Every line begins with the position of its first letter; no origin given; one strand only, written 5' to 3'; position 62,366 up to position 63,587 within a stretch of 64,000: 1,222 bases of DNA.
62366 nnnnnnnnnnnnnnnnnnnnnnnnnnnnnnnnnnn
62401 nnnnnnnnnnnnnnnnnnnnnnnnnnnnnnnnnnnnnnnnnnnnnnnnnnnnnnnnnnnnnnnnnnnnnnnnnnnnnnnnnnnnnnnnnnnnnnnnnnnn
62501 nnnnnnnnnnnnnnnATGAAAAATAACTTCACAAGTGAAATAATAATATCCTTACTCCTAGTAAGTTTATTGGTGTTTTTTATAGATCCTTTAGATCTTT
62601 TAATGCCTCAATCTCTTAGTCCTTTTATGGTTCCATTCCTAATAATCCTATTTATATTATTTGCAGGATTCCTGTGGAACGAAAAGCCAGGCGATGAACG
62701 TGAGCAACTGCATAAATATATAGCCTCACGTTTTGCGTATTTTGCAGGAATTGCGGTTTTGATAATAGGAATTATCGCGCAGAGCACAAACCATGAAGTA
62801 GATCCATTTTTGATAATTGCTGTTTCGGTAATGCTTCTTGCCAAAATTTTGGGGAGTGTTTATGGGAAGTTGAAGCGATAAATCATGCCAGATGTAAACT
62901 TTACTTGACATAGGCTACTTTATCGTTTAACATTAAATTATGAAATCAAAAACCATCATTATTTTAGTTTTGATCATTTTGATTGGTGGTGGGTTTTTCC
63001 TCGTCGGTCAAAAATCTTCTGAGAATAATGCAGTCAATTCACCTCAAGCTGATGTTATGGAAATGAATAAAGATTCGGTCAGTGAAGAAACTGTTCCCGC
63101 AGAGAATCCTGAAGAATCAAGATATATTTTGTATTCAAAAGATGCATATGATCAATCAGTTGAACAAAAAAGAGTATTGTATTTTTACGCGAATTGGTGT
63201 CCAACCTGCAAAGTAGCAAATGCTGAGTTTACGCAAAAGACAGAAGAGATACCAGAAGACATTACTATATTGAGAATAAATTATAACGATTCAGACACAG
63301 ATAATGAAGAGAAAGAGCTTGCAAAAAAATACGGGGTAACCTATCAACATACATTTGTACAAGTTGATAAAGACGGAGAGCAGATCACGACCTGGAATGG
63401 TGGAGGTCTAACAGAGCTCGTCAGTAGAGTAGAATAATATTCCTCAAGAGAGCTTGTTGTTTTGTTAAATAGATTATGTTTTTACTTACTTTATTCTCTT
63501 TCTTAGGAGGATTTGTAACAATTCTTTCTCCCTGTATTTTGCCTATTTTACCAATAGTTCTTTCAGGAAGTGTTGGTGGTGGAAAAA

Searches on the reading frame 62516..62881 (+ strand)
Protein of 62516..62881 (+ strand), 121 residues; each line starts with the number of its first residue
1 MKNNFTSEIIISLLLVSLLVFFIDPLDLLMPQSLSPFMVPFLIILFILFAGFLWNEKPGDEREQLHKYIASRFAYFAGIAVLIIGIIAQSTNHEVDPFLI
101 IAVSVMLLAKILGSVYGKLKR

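Call 3: search_protein_families(library=pfam, proteins=[window:62516-62881:+], max_evalue=0.1)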
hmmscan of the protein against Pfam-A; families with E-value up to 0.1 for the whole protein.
window:62516-62881:+ (121 aa): 6 families
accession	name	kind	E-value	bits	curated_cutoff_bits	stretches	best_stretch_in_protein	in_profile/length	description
PF01757.29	Acyl_transf_3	-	1.3e-05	24.8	31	1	11-108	153-256/326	Acyltransferase domain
PF07695.17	7TMR-DISM_7TM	-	0.0038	17.6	29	1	9-112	71-168/205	7TM diverse intracellular signalling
PF14340.12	DUF4395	-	0.049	14.4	24.5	1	36-115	35-115/130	Domain of unknown function (DUF4395)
PF04123.18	DUF373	-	0.06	13.2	28.3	1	13-92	158-241/335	Domain of unknown function (DUF373)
PF23471.1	Cap15_TM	-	0.062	14.4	28.2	0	75-116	6-53/59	Cap15, TM helices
PF14351.11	DUF4401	-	0.064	13.1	30.4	0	74-109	68-103/307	Domain of unknown function (DUF4401)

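Call 4: search_protein_families(library=ncbifam, proteins=[window:62516-62881:+], max_evalue=0.1)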
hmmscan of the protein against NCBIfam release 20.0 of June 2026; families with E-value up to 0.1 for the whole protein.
window:62516-62881:+ (121 aa): 1 family
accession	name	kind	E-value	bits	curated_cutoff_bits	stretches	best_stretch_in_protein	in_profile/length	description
TIGR00861.1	MIP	subfamily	0.053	13.3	171.25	0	2-51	129-178/224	MIP family channel protein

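Call 65: search_protein_families(library=padloc, proteins=[window:62516-62881:+], max_evalue=0.01)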
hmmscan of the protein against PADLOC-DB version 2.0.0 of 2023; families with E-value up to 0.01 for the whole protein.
window:62516-62881:+ (121 aa): 0 families

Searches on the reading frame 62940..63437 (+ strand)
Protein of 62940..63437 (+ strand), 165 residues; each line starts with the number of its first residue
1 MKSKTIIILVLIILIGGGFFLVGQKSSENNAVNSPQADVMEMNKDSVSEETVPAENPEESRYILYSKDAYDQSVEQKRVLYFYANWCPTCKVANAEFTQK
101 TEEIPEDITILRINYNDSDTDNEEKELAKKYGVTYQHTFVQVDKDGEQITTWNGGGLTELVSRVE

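Call 3: search_protein_families(library=pfam, proteins=[window:62940-63437:+], max_evalue=0.1)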
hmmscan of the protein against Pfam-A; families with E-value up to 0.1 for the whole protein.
window:62940-63437:+ (165 aa): 10 families
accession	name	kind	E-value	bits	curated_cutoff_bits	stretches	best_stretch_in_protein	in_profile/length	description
PF00085.26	Thioredoxin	-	1.4e-10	41.5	23.5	1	65-155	5-91/103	Thioredoxin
PF00578.27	AhpC-TSA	-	2.7e-06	27.8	26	1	75-136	25-85/124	AhpC/TSA family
PF13098.12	Thioredoxin_2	-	3.7e-06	27.7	27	1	76-154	6-93/104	Thioredoxin-like domain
PF13905.12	Thioredoxin_8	-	0.00011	22.9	27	1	78-120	4-48/94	Thioredoxin-like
PF13899.12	Thioredoxin_7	-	0.00053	20.5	27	1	79-122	21-67/83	Thioredoxin-like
PF08534.16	Redoxin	-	0.0082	16.4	26.6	1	76-135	29-88/148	Redoxin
PF06110.17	TXD17-like_Trx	-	0.0095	16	23.1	1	85-142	36-96/119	Thioredoxin domain-containing protein 17-like, thioredoxin domain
PF14221.11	DUF4330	-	0.046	14.3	27.6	1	6-65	20-82/167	Domain of unknown function (DUF4330)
PF18759.7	Plavaka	-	0.062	12.9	26.3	1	75-137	228-288/325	Plavaka transposase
PF07792.17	Afi1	-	0.064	14.2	25.5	0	100-136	40-76/128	Docking domain of Afi1 for Arf3 in vesicle trafficking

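Call 4: search_protein_families(library=ncbifam, proteins=[window:62940-63437:+], max_evalue=0.1)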
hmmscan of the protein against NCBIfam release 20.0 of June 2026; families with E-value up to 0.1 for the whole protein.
window:62940-63437:+ (165 aa): 14 families
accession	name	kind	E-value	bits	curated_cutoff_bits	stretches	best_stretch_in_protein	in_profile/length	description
NF041202.1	StoA_CxxC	exception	1.2e-08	35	210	1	76-150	53-125/163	endospore biogenesis thiol-disulfide oxidoreductase StoA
TIGR01068.1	thioredoxin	equivalog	1.7e-08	34.6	96.8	1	69-154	5-86/101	thioredoxin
TIGR01126.1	pdi_dom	equivalog_domain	1.9e-06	28.1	107.2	1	70-156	6-92/105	protein disulfide-isomerase domain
TIGR00385.1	dsbE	subfamily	4.3e-06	26.4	123.15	1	38-148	27-129/173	DsbE family thiol:disulfide interchange protein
NF001419.0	PRK00293.1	subfamily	5.7e-06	25.2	330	1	46-151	452-553/574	protein-disulfide reductase DsbD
NF040494.1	nitrored_ArsF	subfamily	5.9e-06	26.6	60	1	79-150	3-78/106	nitrophenyl compound nitroreductase subunit ArsF family protein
TIGR01130.1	ER_PDI_fam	subfamily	1.3e-05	25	344.25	1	66-155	7-94/476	protein disulfide-isomerase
NF045694.1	seleno_TsoB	exception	4.5e-05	21.7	805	1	64-149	461-550/572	rhodanese/DsbD fusion-like selenoprotein TsoB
NF008229.0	PRK10996.1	equivalog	0.00069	19.4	125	1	76-154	53-124/141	thioredoxin TrxC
NF011941.0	PRK15412.1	equivalog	0.0018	17.8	359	1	65-135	60-123/185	thiol:disulfide interchange protein DsbE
NF010625.0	PRK14018.1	equivalog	0.0018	16.8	522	1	74-151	55-134/521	bifunctional peptide-methionine (S)-S-oxide reductase MsrA/peptide-methionine (R)-S-oxide reductase MsrB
NF006898.0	PRK09381.1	equivalog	0.0037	17.6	138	1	68-151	11-90/109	thioredoxin TrxA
NF049903.1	FTN_0599_fam_GGCT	exception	0.011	15.2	480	1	1-53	1-51/266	gamma-glutamylcyclotransferase ChaC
NF043050.1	DisulfRedDsbH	equivalog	0.056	13.5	190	1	67-163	49-158/166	disulfide reductase DsbH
